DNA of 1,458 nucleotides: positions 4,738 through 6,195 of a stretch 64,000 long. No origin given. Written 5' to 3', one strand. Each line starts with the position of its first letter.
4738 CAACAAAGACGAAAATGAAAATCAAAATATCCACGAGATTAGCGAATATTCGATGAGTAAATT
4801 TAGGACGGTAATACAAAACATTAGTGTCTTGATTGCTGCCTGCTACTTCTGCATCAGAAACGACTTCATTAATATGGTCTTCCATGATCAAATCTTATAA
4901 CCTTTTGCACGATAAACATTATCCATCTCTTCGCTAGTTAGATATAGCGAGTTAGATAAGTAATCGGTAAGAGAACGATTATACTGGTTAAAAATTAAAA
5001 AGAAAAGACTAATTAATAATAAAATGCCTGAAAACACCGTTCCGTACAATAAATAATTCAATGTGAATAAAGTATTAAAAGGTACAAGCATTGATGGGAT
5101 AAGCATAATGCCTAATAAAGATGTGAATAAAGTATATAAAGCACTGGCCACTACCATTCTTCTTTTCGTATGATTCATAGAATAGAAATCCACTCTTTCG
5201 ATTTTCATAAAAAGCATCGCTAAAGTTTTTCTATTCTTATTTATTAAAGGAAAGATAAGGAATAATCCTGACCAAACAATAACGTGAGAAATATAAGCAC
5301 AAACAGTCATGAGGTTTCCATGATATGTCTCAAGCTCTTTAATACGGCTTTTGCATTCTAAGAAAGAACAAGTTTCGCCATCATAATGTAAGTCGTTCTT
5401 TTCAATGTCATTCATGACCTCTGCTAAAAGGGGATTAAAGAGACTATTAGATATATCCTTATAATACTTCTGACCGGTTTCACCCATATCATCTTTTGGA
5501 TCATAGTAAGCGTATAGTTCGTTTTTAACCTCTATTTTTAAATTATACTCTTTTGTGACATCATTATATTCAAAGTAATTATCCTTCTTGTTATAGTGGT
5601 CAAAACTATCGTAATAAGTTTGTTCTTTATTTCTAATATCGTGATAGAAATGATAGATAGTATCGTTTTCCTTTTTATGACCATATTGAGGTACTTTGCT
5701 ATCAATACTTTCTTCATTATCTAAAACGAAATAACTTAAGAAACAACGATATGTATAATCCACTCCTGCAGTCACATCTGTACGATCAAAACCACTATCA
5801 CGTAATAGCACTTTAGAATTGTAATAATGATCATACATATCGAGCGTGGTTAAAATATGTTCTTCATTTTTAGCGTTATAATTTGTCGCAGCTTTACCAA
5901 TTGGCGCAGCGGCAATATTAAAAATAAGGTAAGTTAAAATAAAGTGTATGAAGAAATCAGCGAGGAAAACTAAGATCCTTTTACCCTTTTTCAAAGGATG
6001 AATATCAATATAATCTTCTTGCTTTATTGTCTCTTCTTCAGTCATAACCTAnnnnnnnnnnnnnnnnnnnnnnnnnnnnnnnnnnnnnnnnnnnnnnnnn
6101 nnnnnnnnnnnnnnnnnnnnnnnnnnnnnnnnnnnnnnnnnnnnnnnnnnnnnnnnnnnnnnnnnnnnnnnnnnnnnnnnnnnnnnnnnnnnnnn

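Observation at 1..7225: Apparent operon: phosphatase lipoprotein, two RDD membrane proteins, a 667-aa surface protein and an insertion-bearing MalK-like ABC ATPase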

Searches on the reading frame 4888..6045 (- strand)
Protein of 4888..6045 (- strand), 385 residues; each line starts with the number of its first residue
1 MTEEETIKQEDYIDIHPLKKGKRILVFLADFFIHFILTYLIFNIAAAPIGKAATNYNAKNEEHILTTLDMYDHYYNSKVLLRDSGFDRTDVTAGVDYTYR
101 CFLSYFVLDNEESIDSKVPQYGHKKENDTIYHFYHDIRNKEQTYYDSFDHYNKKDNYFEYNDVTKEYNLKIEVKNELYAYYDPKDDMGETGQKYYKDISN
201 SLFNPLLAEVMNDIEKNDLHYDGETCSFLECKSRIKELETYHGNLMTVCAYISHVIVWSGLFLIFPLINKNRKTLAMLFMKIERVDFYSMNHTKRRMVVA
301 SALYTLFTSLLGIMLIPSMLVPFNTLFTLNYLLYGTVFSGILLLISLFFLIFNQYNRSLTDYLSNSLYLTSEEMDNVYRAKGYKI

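Call 8: search_protein_families(library=pfam, proteins=[window:4888-6045:-], max_evalue=0.01)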
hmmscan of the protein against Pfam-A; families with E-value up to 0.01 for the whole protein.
window:4888-6045:- (385 aa): 1 family
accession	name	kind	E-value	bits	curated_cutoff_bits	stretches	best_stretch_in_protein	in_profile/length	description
PF06271.18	RDD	-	9.4e-07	29.6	24.1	1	252-365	51-137/137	RDD family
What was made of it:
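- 4888..6045 (-): RDD1, 385 aa: TM1, an extracytoplasmic domain of about 205 aa, then C-terminal TM helices. PF06271 at 29.6 bits (call 8).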

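Call 9: search_protein_families(library=ncbifam, proteins=[window:4888-6045:-], max_evalue=0.01)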
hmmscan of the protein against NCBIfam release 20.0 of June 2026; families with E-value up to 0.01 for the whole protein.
window:4888-6045:- (385 aa): 0 families
